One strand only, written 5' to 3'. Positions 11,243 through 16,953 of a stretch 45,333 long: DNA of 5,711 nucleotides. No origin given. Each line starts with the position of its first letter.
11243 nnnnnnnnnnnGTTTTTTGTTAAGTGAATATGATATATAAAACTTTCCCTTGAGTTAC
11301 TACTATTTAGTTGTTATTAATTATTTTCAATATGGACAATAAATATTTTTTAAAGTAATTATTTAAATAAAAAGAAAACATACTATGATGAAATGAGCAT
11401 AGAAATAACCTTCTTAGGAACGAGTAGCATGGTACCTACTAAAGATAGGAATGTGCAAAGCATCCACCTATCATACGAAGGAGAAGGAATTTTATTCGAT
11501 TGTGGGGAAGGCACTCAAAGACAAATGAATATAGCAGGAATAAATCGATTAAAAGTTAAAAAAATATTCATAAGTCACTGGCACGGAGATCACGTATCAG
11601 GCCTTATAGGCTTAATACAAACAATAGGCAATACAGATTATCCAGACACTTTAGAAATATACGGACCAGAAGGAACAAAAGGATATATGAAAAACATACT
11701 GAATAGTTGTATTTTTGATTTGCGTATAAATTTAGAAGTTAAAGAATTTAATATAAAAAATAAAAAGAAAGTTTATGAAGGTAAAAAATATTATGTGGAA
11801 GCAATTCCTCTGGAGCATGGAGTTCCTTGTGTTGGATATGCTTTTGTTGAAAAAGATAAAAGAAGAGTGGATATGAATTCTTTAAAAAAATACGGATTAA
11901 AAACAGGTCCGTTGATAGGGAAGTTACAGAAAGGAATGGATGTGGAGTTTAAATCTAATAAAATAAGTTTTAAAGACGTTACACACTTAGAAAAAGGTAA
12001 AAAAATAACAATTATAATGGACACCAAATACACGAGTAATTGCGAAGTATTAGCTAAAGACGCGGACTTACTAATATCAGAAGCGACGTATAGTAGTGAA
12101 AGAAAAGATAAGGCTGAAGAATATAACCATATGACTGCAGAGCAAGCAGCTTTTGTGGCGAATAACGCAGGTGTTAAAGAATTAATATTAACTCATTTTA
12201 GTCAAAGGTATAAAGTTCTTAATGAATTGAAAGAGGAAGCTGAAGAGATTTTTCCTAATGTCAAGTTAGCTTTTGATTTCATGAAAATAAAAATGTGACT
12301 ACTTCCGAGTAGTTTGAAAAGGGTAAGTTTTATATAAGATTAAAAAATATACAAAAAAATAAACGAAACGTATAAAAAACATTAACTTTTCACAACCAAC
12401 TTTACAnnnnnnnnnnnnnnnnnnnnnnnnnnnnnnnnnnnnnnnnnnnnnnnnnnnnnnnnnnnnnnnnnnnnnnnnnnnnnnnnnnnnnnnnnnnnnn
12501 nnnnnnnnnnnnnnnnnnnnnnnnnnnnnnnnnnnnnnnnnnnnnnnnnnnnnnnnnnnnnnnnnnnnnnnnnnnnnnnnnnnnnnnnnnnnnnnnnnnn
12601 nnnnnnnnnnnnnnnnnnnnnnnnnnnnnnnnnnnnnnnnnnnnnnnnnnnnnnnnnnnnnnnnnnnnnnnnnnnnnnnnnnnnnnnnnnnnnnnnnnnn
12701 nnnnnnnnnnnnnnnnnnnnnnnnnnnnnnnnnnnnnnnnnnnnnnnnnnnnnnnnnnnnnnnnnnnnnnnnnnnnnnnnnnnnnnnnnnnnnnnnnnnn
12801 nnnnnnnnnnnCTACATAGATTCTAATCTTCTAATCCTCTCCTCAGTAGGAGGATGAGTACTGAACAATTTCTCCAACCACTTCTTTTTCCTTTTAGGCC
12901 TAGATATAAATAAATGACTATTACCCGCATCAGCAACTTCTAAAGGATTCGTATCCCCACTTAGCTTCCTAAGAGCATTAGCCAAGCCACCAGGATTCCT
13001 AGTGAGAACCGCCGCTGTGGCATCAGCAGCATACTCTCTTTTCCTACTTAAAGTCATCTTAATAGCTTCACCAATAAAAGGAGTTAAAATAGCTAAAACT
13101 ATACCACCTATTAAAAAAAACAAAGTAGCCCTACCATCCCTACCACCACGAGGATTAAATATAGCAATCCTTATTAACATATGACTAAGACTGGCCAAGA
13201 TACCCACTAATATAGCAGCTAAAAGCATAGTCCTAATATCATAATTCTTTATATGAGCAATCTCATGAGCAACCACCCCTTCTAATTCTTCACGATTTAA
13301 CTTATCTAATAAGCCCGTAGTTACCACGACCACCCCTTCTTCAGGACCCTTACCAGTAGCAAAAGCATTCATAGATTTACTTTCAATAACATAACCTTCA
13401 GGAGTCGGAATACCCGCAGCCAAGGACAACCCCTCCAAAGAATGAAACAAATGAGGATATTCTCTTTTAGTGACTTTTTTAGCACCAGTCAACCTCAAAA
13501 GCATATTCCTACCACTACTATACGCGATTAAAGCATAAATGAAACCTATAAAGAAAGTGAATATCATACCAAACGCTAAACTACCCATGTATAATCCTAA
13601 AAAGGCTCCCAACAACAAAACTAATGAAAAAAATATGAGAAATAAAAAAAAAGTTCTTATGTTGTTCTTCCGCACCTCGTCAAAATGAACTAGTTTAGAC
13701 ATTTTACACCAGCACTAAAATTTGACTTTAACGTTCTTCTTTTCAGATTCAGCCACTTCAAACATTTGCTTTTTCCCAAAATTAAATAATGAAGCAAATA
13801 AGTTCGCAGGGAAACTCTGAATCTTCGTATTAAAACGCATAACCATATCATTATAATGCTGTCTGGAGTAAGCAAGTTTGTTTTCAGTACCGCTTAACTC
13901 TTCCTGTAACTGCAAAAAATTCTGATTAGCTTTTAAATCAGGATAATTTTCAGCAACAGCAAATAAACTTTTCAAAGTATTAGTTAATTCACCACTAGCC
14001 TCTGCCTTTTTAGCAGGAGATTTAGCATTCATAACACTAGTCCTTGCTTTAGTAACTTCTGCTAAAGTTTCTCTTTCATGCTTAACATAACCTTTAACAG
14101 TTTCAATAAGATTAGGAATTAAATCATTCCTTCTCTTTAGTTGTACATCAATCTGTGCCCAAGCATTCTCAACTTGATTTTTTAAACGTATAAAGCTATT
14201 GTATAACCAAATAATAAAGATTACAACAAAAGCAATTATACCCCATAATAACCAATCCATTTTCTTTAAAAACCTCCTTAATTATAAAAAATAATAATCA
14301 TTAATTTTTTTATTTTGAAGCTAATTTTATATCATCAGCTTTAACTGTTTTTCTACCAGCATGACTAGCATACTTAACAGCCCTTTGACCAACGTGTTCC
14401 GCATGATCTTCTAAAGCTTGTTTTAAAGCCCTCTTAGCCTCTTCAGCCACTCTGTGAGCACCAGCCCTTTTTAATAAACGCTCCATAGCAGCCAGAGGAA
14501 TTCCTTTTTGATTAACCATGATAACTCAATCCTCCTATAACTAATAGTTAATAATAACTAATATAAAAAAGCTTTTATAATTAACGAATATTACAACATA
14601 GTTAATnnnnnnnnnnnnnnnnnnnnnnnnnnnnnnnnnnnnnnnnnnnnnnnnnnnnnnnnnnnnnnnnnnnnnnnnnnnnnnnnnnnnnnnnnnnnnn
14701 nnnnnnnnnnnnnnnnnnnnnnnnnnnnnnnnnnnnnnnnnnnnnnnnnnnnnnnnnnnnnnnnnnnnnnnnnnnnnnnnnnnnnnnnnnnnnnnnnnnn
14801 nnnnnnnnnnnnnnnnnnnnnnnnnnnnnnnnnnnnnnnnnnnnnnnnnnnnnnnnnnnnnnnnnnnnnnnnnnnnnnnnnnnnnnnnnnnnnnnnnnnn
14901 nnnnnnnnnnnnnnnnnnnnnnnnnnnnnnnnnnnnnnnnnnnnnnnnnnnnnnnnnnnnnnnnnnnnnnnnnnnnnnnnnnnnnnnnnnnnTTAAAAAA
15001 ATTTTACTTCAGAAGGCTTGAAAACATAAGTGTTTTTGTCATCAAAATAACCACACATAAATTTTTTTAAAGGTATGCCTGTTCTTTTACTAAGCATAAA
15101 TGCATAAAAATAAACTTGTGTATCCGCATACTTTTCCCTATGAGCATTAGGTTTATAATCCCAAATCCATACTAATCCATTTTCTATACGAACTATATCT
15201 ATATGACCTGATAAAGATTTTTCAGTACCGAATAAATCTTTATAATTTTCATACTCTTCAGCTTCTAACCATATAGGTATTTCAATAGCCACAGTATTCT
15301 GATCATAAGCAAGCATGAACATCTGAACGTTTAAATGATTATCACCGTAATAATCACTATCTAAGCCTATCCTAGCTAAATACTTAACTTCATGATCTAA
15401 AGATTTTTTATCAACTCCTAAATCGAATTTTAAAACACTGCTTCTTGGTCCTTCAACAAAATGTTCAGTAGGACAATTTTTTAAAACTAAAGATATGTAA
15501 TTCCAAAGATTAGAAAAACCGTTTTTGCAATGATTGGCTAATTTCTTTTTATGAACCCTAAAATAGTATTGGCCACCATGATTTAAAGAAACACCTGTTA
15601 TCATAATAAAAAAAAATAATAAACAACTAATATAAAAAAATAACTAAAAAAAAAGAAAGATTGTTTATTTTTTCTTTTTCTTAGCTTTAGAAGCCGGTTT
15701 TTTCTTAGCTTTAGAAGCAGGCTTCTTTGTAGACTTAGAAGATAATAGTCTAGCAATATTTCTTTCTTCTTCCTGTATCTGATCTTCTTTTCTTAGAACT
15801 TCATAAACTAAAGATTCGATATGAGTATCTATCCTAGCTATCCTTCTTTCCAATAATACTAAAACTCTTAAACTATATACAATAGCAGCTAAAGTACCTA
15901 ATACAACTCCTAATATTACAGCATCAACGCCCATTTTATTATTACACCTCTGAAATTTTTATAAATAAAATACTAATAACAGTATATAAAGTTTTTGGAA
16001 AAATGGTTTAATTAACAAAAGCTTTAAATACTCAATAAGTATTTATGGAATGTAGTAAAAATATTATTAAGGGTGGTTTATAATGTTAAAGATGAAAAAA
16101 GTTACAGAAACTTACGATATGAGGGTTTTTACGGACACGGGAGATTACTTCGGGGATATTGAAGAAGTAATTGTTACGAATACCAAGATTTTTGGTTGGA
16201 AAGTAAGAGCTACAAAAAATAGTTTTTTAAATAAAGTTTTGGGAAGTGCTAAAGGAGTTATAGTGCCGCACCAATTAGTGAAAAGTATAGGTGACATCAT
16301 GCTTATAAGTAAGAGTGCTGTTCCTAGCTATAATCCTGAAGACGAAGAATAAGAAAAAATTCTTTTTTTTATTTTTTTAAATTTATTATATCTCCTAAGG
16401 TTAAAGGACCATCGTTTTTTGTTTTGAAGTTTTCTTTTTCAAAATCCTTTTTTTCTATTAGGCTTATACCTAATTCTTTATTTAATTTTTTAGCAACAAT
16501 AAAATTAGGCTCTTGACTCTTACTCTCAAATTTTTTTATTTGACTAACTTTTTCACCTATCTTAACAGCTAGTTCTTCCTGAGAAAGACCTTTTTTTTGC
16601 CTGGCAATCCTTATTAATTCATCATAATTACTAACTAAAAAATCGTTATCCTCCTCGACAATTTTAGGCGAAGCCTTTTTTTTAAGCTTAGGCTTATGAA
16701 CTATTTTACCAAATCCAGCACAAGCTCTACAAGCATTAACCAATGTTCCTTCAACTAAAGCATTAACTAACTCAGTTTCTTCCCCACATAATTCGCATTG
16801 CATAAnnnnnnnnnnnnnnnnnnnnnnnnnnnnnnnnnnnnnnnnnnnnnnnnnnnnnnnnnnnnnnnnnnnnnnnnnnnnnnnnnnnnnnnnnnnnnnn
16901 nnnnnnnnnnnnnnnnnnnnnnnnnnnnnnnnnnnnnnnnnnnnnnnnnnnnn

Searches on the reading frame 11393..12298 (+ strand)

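Call 27: search_protein_families(library=pfam, max_evalue=0.001, proteins=[window:11393-12298:+])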
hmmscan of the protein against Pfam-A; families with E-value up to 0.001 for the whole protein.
window:11393-12298:+ (301 aa): 4 families
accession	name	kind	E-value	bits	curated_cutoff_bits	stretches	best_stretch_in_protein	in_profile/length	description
PF12706.13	Lactamase_B_2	-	1.7e-16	60.9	27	2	33-152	3-131/200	Beta-lactamase superfamily domain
PF00753.33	Lactamase_B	-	4.1e-11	43.6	22.7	1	28-90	13-79/196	Metallo-beta-lactamase superfamily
PF13691.12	Lactamase_B_4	-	5.2e-07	29.7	27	1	14-70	5-63/63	tRNase Z endonuclease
PF23023.1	Anti-Pycsar_Apyc1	-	4.9e-05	23.4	50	1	1-73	1-72/250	Anti-Pycsar protein Apyc1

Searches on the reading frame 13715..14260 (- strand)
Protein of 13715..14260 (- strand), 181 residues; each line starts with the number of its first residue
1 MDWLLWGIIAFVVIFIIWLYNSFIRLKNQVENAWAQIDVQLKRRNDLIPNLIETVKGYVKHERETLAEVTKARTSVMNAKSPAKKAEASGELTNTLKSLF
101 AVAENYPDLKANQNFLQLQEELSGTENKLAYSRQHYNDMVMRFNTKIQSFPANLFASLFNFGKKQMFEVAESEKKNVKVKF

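Call 27: search_protein_families(library=pfam, max_evalue=0.001, proteins=[window:13715-14260:-])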
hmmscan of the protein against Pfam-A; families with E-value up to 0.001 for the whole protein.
window:13715-14260:- (181 aa): 1 family
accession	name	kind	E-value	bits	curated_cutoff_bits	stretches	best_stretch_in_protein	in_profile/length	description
PF04011.17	LemA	-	2.3e-64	216.2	26.2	1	33-181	1-149/149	LemA family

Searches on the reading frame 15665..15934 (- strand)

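Call 28: search_protein_families(library=pfam, max_evalue=0.001, proteins=[window:15665-15934:-])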
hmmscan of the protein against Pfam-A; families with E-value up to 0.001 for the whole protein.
window:15665-15934:- (89 aa): 1 family
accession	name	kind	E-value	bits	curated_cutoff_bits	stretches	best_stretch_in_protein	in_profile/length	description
PF20042.4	DUF6444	-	0.00052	21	27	1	34-86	20-74/85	Family of unknown function (DUF6444)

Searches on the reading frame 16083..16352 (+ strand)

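Call 28: search_protein_families(library=pfam, max_evalue=0.001, proteins=[window:16083-16352:+])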
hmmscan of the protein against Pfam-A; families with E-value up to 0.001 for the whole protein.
window:16083-16352:+ (89 aa): 1 family
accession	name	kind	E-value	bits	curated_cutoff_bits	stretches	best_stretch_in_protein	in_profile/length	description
PF05239.21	PRC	-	6.2e-05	23.4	21.2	1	7-76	6-72/78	PRC-barrel domain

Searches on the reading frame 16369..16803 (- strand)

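Call 28: search_protein_families(library=pfam, max_evalue=0.001, proteins=[window:16369-16803:-])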
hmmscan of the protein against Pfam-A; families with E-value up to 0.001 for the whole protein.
window:16369-16803:- (144 aa): 3 families
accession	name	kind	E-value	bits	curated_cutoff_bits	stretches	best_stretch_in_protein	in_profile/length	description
PF01381.28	HTH_3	-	9.7e-13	48.4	23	1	64-117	1-54/55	Helix-turn-helix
PF12844.13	HTH_19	-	5.2e-05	23.5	30.2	1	62-114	2-54/64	Helix-turn-helix domain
PF24250.1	HVO_2718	-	0.00091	19.5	30.3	0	2-37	17-53/173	Transcription regulator HVO_2718-like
